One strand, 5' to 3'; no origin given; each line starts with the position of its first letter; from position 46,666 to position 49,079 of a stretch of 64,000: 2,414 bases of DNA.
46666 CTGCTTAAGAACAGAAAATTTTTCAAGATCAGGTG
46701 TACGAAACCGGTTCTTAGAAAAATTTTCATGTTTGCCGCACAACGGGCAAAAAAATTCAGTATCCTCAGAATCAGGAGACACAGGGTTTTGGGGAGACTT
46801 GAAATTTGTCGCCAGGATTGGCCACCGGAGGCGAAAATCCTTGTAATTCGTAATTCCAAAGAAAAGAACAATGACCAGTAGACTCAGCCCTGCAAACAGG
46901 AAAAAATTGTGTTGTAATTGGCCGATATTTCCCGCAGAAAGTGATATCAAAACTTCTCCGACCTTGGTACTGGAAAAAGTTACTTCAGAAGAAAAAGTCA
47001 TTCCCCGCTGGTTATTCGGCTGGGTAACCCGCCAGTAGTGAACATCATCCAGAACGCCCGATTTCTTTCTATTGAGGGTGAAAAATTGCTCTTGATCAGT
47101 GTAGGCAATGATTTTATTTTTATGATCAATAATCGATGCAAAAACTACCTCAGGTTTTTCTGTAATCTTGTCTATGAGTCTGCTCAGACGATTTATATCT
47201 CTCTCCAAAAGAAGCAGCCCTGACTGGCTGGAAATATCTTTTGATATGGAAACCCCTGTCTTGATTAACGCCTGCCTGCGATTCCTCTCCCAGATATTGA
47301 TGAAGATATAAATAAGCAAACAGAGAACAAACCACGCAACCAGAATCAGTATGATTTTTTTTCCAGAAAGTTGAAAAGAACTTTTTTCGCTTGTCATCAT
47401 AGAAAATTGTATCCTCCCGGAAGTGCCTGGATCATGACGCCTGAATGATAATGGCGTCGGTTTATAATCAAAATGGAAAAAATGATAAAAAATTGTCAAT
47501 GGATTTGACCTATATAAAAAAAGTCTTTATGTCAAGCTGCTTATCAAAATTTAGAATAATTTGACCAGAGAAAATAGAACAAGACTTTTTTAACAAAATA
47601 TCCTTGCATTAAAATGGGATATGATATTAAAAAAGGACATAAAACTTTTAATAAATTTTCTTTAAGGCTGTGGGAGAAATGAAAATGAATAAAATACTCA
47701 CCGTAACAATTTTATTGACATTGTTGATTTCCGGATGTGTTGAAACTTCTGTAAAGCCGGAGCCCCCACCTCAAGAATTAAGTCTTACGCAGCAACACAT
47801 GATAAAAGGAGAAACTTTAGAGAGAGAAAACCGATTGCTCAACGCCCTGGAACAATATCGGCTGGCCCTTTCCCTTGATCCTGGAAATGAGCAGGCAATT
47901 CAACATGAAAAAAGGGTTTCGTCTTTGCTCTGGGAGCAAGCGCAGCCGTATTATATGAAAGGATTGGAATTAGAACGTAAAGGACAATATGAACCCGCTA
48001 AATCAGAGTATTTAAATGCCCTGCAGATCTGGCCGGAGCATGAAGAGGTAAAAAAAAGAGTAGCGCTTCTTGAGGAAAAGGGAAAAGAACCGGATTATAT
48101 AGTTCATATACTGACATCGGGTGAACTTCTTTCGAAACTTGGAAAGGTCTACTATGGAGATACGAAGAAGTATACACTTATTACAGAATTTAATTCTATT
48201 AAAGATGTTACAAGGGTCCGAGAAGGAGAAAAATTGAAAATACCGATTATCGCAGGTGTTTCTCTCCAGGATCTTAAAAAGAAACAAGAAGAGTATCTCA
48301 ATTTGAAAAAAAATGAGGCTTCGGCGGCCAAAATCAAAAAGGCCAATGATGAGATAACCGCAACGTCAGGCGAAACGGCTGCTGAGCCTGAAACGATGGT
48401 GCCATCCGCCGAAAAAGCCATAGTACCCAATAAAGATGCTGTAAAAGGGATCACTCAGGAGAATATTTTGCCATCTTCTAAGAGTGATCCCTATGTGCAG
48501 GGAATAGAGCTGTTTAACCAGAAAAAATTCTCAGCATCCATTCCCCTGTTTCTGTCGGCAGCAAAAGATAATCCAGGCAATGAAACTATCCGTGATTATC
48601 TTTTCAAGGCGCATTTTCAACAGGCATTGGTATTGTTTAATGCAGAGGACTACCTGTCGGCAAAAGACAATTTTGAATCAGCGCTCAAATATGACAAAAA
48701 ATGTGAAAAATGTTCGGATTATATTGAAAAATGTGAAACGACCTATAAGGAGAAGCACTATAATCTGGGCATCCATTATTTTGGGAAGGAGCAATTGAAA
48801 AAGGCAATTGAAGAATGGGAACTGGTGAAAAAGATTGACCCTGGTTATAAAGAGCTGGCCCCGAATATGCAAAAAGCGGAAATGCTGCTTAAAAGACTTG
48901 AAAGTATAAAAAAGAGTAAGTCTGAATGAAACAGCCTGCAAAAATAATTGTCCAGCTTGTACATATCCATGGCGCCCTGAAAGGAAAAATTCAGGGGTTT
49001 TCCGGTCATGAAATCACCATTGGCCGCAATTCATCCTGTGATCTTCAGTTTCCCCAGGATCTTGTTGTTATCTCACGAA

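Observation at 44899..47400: Receptor-type Ser/Thr kinase paired with a kinase-less paralogue sharing the same sensor domain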

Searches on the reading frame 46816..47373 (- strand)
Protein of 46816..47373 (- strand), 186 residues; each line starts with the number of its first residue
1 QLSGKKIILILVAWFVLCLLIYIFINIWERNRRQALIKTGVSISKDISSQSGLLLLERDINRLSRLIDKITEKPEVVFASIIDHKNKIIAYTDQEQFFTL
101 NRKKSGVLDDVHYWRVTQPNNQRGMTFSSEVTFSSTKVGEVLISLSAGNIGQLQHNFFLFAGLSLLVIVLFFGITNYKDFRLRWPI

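Call 39: search_protein_representatives(alignment_id=A3)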
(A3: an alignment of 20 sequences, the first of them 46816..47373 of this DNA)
Query: 20 sequences, 194 profile positions. Proteins with E-value up to 0.001 (for the whole library): 992; up to 1e-10: 200; up to 1e-30: 35. The best 150 are listed.
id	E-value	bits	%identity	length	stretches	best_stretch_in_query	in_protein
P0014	3.3e-67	241.8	-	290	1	2-194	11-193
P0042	3.1e-56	206.0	-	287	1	3-193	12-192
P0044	2.3e-55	203.1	-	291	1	2-193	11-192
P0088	5.4e-55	201.9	-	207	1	2-193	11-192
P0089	1.4e-53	197.3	-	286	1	6-190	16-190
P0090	1.9e-52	193.6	-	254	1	1-192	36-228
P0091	2.1e-52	193.5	-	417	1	2-191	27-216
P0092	6.6e-51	188.6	-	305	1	6-184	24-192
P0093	2.4e-47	177.0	-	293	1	5-190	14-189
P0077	4.8e-44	166.2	-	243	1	34-189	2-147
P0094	1.1e-43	165.1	-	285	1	4-184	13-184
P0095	1.5e-43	164.6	-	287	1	3-183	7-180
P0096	2.7e-43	163.8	-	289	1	4-185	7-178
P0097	6.6e-42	159.3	-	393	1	2-192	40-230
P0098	9.0e-42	158.8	-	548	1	1-192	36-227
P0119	4.8e-30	120.6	-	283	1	2-187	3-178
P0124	3.3e-28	114.6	-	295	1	7-177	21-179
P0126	1.0e-27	113.0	-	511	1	2-190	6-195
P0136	1.6e-23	99.2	-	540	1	4-183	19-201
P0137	1.9e-23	99.0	-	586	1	12-188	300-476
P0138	2.6e-23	98.6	-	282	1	5-183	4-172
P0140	2.9e-22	95.2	-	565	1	7-185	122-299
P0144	6.3e-21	90.8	-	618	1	7-188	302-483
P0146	3.3e-20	88.5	-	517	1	6-189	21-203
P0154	3.7e-19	85.0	-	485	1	7-179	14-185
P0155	3.9e-19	84.9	-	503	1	3-187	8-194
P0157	5.4e-19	84.5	-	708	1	6-185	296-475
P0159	8.4e-19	83.9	-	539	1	9-186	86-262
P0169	3.1e-17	78.7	-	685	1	7-182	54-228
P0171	1.1e-16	77.0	-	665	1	7-185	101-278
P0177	4.0e-16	75.1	-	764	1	6-181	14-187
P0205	5.5e-14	68.2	-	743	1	7-184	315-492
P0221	4.3e-13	65.2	-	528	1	2-183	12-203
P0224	4.9e-13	65.0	-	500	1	6-183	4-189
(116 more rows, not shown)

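Call 41: search_protein_families(library=pfam, proteins=[P0137, P0144, P0157, P0205, P0140, P0154, P0159, P0169, P0171, P0177], max_evalue=0.001)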
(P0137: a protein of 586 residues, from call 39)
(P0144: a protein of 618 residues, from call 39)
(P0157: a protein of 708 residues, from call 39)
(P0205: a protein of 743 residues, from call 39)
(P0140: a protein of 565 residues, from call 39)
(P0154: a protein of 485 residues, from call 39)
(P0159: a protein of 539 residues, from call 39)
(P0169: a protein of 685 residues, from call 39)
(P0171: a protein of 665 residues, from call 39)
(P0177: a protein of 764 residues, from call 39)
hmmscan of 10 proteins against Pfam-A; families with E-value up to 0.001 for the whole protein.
P0137 (586 aa): 5 families
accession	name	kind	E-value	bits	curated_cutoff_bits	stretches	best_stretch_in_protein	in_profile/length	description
PF00069.31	Pkinase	-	7.7e-53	180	31.7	1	11-261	1-253/263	Protein kinase domain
PF07714.23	PK_Tyr_Ser-Thr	-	2.7e-39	135.5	23.1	1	16-260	6-249/258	Protein tyrosine and serine/threonine kinase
PF17203.10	sCache_3_2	-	1.1e-06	29.3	28.4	1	326-445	12-133/140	Single cache domain 3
PF01636.29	APH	-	4.6e-06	27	23.2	0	125-161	165-201/239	Phosphotransferase enzyme family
PF00672.30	HAMP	-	3.1e-05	24.7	25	1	473-522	3-52/53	HAMP domain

P0144 (618 aa): 6 families
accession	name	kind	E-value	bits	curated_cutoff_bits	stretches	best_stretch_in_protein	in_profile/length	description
PF00069.31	Pkinase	-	1.1e-58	199.2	31.7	1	17-272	1-258/263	Protein kinase domain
PF07714.23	PK_Tyr_Ser-Thr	-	4e-41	141.5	23.1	1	24-275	8-258/258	Protein tyrosine and serine/threonine kinase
PF17203.10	sCache_3_2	-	4e-09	37.1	28.4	1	325-451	4-132/140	Single cache domain 3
PF03109.22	ABC1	-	1.7e-07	31.1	22.9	1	91-168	144-219/244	ABC1 atypical kinase-like domain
PF00672.30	HAMP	-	1.3e-06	29.1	25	1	479-529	2-52/53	HAMP domain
PF01636.29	APH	-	3.4e-06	27.5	23.2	0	57-127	38-106/239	Phosphotransferase enzyme family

P0157 (708 aa): 5 families
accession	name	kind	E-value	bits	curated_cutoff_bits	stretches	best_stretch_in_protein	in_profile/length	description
PF00069.31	Pkinase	-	3.8e-55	187.5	31.7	1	11-262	1-254/263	Protein kinase domain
PF07714.23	PK_Tyr_Ser-Thr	-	2.7e-38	132.2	23.1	1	14-261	4-250/258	Protein tyrosine and serine/threonine kinase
PF00672.30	HAMP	-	2.1e-07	31.6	25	1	473-525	1-53/53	HAMP domain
PF01636.29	APH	-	2.2e-07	31.3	23.2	0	116-157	156-197/239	Phosphotransferase enzyme family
PF03109.22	ABC1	-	0.00014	21.6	22.9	1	84-160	143-217/244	ABC1 atypical kinase-like domain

P0205 (743 aa): 5 families
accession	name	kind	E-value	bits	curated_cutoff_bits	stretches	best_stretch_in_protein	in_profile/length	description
PF00069.31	Pkinase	-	1.5e-50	172.5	31.7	1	28-279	1-254/263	Protein kinase domain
PF07714.23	PK_Tyr_Ser-Thr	-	1.1e-36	126.9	23.1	1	29-277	2-249/258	Protein tyrosine and serine/threonine kinase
PF00672.30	HAMP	-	2.8e-12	47.2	25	1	493-543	3-53/53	HAMP domain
PF17203.10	sCache_3_2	-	2.9e-06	27.8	28.4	1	350-465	16-133/140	Single cache domain 3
PF03109.22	ABC1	-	0.00013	21.6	22.9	1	98-183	140-223/244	ABC1 atypical kinase-like domain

P0140 (565 aa): 3 families
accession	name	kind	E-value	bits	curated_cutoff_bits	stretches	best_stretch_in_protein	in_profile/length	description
PF00211.25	Guanylate_cyc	-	3.9e-34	118.3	21.9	1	385-559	9-179/183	Adenylate and Guanylate cyclase catalytic domain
PF17203.10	sCache_3_2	-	1.4e-12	48.3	28.4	1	145-271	4-133/140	Single cache domain 3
PF00672.30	HAMP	-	1.3e-08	35.4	25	1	301-348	5-52/53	HAMP domain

P0154 (485 aa): 7 families
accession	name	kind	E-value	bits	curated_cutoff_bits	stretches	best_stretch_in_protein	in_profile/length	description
PF02518.31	HATPase_c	-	6.2e-34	117.2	26.4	1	373-483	2-110/111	Histidine kinase-, DNA gyrase B-, and HSP90-like ATPase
PF00512.31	HisKA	-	3.1e-25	88.5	26.9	1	258-326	1-66/66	His Kinase A (phospho-acceptor) domain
PF00672.30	HAMP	-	5.8e-18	65.4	25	1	190-240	2-52/53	HAMP domain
PF17203.10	sCache_3_2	-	5.7e-13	49.6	28.4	1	35-169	2-139/140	Single cache domain 3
PF10090.15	HPTransfase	-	7.7e-05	22.9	22.9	0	375-422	30-77/123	Histidine phosphotransferase C-terminal domain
PF13581.12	HATPase_c_2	-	0.00018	21.9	27.4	1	384-459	39-111/127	Histidine kinase-like ATPase domain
PF10882.14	bPH_5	-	0.00088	19.8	22.5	0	393-434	57-98/100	Bacterial PH domain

P0159 (539 aa): 4 families
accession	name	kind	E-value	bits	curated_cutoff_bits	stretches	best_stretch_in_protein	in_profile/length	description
PF00211.25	Guanylate_cyc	-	2.9e-34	118.7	21.9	1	345-523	7-179/183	Adenylate and Guanylate cyclase catalytic domain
PF00672.30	HAMP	-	1.2e-14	54.7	25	1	264-310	6-52/53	HAMP domain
PF17203.10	sCache_3_2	-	8.6e-08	32.8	28.4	1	104-231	1-131/140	Single cache domain 3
PF09984.15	sCache_4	-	0.00047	20.4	22.1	1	107-222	5-115/145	Single cache domain 4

P0169 (685 aa): 5 families
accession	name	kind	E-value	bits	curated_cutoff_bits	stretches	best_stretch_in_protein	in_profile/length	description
PF02518.31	HATPase_c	-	7.6e-25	88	26.4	1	424-544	2-109/111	Histidine kinase-, DNA gyrase B-, and HSP90-like ATPase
PF00072.30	Response_reg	-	9e-18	64.9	30.2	1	568-679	1-110/111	Response regulator receiver domain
PF00672.30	HAMP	-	2.9e-14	53.6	25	1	234-281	5-52/53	HAMP domain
PF17203.10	sCache_3_2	-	1.2e-10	42.1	28.4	1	92-206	19-135/140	Single cache domain 3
PF00512.31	HisKA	-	6.9e-06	26.5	26.9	1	318-379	3-63/66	His Kinase A (phospho-acceptor) domain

P0171 (665 aa): 3 families
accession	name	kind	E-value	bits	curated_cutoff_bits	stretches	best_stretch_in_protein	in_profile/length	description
PF00211.25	Guanylate_cyc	-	4.4e-23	82.2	21.9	1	364-514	10-155/183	Adenylate and Guanylate cyclase catalytic domain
PF00672.30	HAMP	-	3.8e-11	43.6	25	1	277-327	2-52/53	HAMP domain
PF17203.10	sCache_3_2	-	1.8e-10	41.5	28.4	1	128-252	8-135/140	Single cache domain 3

P0177 (764 aa): 6 families
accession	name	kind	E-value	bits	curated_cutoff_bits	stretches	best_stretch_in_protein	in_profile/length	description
PF00072.30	Response_reg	-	1.2e-48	164.4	30.2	2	514-621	1-109/111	Response regulator receiver domain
PF02518.31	HATPase_c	-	5.4e-32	111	26.4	1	372-484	2-109/111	Histidine kinase-, DNA gyrase B-, and HSP90-like ATPase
PF00512.31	HisKA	-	5.2e-21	74.9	26.9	1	259-326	2-66/66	His Kinase A (phospho-acceptor) domain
PF00672.30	HAMP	-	1.1e-16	61.3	25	1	190-240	2-52/53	HAMP domain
PF17203.10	sCache_3_2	-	5.2e-14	52.9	28.4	1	38-168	4-138/140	Single cache domain 3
PF20161.5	VpsR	-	0.00089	19.4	23.7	0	646-722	24-98/121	VpsR domain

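Call 53: list_cluster_members(proteins=[P0126, P0146, P0155, P0224, P0136, P0221, P0137, P0119, P0138, P0124])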
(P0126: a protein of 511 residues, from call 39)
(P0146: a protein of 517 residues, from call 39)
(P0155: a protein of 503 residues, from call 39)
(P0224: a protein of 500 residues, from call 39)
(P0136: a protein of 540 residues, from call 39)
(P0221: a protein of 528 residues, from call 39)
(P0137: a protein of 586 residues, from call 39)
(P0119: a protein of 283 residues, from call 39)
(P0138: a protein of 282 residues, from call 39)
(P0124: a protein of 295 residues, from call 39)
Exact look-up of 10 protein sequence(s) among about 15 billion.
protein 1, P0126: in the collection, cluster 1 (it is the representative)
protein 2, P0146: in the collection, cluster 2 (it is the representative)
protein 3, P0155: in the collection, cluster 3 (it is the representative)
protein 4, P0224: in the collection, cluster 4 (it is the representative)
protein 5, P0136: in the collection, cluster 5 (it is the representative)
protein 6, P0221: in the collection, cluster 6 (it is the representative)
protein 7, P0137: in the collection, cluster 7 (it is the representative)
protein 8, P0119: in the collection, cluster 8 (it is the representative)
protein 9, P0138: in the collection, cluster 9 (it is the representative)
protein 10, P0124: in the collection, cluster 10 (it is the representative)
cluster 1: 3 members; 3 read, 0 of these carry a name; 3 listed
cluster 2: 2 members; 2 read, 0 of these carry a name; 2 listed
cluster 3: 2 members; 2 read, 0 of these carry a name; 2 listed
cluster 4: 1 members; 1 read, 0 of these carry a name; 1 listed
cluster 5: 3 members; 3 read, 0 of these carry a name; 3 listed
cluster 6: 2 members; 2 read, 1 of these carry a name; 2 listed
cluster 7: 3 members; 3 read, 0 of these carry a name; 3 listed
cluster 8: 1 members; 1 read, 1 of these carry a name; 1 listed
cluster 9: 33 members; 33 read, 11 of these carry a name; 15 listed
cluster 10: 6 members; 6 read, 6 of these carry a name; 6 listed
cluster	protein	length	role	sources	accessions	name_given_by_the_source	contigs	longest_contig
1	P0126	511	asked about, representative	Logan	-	-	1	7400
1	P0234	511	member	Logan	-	-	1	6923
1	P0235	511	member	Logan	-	-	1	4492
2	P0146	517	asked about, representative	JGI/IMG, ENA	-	-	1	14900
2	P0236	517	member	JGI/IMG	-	-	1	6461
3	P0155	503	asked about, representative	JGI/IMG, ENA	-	-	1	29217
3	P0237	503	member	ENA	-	-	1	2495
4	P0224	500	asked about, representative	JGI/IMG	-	-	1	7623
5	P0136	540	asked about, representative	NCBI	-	-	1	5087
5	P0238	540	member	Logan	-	-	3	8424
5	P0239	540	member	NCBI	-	-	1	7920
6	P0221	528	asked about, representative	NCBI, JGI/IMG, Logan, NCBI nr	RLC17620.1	MAG: hypothetical protein DRI57_09490 [Deltaproteobacteria bacterium]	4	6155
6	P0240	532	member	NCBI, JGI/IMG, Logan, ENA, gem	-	-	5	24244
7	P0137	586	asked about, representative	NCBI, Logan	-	-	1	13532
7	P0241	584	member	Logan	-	-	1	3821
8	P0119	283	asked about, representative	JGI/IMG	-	hypothetical protein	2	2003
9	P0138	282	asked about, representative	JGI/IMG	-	hypothetical protein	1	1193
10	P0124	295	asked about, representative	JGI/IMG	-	uncharacterized membrane protein affecting hemolysin expression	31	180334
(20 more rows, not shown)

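Call 54: find_encoding_contigs(protein=P0124, flank=8000, max_places=3)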
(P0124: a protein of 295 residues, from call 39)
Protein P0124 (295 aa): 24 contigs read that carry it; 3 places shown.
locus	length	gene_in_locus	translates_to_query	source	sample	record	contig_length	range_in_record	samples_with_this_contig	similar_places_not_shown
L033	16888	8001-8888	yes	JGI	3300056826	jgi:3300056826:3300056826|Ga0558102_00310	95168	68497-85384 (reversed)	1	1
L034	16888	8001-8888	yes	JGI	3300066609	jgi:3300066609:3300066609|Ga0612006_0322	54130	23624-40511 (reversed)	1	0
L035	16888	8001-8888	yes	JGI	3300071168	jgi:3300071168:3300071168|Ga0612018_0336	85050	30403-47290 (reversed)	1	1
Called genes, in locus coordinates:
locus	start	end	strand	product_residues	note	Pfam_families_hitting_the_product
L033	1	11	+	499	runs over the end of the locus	PF16697:Yop-YscD_cpl, PF00498:FHA, PF01464:SLT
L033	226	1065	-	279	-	-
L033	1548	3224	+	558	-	PF00515:TPR_1 (faint), PF07719:TPR_2 (faint), PF13174:TPR_6 (faint), PF13181:TPR_8 (faint), PF14559:TPR_19 (weak), PF13414:TPR_11 (weak), PF14559:TPR_19 (weak), PF13844:Glyco_transf_41, +4 more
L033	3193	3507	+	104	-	-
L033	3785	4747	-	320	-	PF16697:Yop-YscD_cpl (weak), PF00498:FHA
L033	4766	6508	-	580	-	PF13371:TPR_9 (faint), PF13424:TPR_12 (faint), PF24575:TPR_Slam (faint), PF00515:TPR_1 (faint), PF07719:TPR_2 (faint), PF13181:TPR_8 (faint), PF13414:TPR_11 (faint), PF01476:LysM, +3 more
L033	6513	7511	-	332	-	PF01522:Polysacc_deac_1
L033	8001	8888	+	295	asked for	-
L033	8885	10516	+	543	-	PF00069:Pkinase, PF07714:PK_Tyr_Ser-Thr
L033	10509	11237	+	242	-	PF00481:PP2C (weak), PF13672:PP2C_2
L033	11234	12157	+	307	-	PF13365:Trypsin_2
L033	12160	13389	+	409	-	PF00069:Pkinase, PF01636:APH (faint), PF07714:PK_Tyr_Ser-Thr, PF03109:ABC1 (weak), PF08308:PEGA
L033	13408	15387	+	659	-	PF00578:AhpC-TSA, PF08534:Redoxin, PF12569:NatA_aux_su (weak), PF13432:TPR_16 (weak), PF13414:TPR_11 (weak), PF13424:TPR_12, PF13432:TPR_16 (weak), PF00515:TPR_1, +8 more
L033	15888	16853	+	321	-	PF00140:Sigma70_r1_2, PF04542:Sigma70_r2, PF04545:Sigma70_r4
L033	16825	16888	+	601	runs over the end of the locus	PF09976:TPR_21 (weak), PF23914:TPR_CcmH_CycH, PF00515:TPR_1 (weak), PF13414:TPR_11 (weak), PF13432:TPR_16, PF23914:TPR_CcmH_CycH, PF13424:TPR_12, PF13414:TPR_11, +29 more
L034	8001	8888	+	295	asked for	-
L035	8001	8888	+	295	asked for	-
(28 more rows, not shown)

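Call 55: find_encoding_contigs(protein=P0155, flank=8000, max_places=2)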
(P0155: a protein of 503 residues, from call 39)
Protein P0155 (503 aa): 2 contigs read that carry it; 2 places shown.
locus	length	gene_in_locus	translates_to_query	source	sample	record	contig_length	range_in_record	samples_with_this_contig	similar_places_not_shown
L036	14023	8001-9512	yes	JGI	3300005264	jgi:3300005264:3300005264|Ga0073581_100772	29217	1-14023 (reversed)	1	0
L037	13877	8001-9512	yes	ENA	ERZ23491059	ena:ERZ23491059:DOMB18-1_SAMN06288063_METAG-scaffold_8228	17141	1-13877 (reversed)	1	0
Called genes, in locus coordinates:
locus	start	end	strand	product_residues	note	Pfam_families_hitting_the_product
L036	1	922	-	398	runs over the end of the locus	PF00682:HMGL-like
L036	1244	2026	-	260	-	PF00378:ECH_1, PF16113:ECH_2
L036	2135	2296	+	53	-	-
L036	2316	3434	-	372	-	PF02771:Acyl-CoA_dh_N, PF02770:Acyl-CoA_dh_M, PF00441:Acyl-CoA_dh_1, PF08028:Acyl-CoA_dh_2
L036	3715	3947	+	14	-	-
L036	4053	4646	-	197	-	PF00440:TetR_N, PF17932:TetR_C_24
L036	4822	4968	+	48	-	-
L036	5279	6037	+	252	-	-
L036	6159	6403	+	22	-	-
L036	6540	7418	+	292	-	PF16697:Yop-YscD_cpl (faint), PF00498:FHA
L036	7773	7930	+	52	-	-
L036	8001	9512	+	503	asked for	PF00069:Pkinase, PF07714:PK_Tyr_Ser-Thr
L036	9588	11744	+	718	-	-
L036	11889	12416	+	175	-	-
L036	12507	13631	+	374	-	-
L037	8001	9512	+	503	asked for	PF00069:Pkinase, PF07714:PK_Tyr_Ser-Thr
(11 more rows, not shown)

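Call 66: search_solved_structures(query=A3, max_evalue=1)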
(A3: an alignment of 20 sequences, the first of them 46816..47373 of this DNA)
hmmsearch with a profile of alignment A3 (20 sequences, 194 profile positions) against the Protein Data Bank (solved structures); distinct sequences matched with E-value up to 1: 3.
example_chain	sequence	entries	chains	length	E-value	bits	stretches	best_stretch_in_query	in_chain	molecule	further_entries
5o7j_A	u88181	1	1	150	0.42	13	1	30-97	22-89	Histidine kinase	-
4hgd_A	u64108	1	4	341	0.74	12.2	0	67-103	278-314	Probable hydrolase NIT2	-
4h5u_A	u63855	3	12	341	0.74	12.2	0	67-103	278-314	Probable hydrolase NIT2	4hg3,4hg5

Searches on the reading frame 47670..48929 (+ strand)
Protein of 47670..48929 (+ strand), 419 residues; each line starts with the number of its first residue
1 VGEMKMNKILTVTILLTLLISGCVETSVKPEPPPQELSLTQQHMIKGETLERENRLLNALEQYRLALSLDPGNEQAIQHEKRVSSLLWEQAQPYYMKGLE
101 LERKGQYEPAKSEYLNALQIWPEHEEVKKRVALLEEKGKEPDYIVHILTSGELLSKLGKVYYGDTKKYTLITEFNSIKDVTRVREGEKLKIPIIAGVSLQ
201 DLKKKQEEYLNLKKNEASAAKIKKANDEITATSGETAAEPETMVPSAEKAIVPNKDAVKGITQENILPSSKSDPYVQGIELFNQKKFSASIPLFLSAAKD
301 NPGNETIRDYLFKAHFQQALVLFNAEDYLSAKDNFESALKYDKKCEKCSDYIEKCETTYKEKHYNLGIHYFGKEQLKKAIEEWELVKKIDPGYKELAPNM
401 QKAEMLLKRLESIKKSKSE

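Call 4: search_protein_families(library=pfam, proteins=[window:47670-48929:+], max_evalue=0.1)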
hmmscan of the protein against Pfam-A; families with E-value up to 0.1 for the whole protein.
window:47670-48929:+ (419 aa): 9 families
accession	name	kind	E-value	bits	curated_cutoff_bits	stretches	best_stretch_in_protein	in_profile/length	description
PF07719.23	TPR_2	-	1.4e-16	59.6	27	3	363-392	4-33/34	Tetratricopeptide repeat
PF00515.34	TPR_1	-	1e-11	44.5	27.8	2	363-393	4-34/34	Tetratricopeptide repeat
PF13181.12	TPR_8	-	5e-09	36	25.7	1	91-120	1-30/34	Tetratricopeptide repeat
PF13432.12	TPR_16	-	1.6e-07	32.1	32.7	0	43-73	34-64/65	Tetratricopeptide repeat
PF13428.12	TPR_14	-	6.1e-07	30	23.5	0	94-132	4-42/44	Tetratricopeptide repeat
PF14559.12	TPR_19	-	0.009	16.8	25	0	325-344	4-23/68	Tetratricopeptide repeat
PF13414.12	TPR_11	-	0.027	14.6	26.8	0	54-75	8-29/42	TPR repeat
PF13424.12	TPR_12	-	0.033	14.8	30.1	0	316-340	7-31/77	Tetratricopeptide repeat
PF24575.1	TPR_Slam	-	0.062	14.2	35.2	0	275-335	51-104/104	Surface lipoprotein assembly modifier, N-terminal TPR repeats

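Call 8: search_protein_families(library=ncbifam, proteins=[window:47670-48929:+], max_evalue=0.01)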
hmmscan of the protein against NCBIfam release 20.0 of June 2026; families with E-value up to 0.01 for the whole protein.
window:47670-48929:+ (419 aa): 7 families
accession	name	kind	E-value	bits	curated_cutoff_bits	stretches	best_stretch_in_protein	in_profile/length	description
NF040959.1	MamA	equivalog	1.9e-07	30.7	200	0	88-137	136-185/204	magnetosome protein MamA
TIGR02795.1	tol_pal_ybgF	equivalog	2e-07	31.7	90.1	1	273-352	4-79/119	tol-pal system protein YbgF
TIGR02521.1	type_IV_pilW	equivalog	6.4e-06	25.9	154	0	312-347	31-66/234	type IV pilus biogenesis/stability protein PilW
NF033758.1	gliding_GltE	equivalog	1.9e-05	23.8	225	1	308-398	253-328/411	adventurous gliding motility TPR repeat lipoprotein GltE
NF047507.1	TPR_BatC_Lepto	exception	2.9e-05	23.6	175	1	74-139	82-144/214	TPR repeat-containing protein BatC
NF008399.0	PRK11198.1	equivalog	0.00013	22.4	134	1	135-192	87-146/149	peptidoglycan-binding protein LysM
NF033762.1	social_mot_Tgl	equivalog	0.00086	18.7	225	0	353-397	24-68/252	social motility TPR repeat lipoprotein Tgl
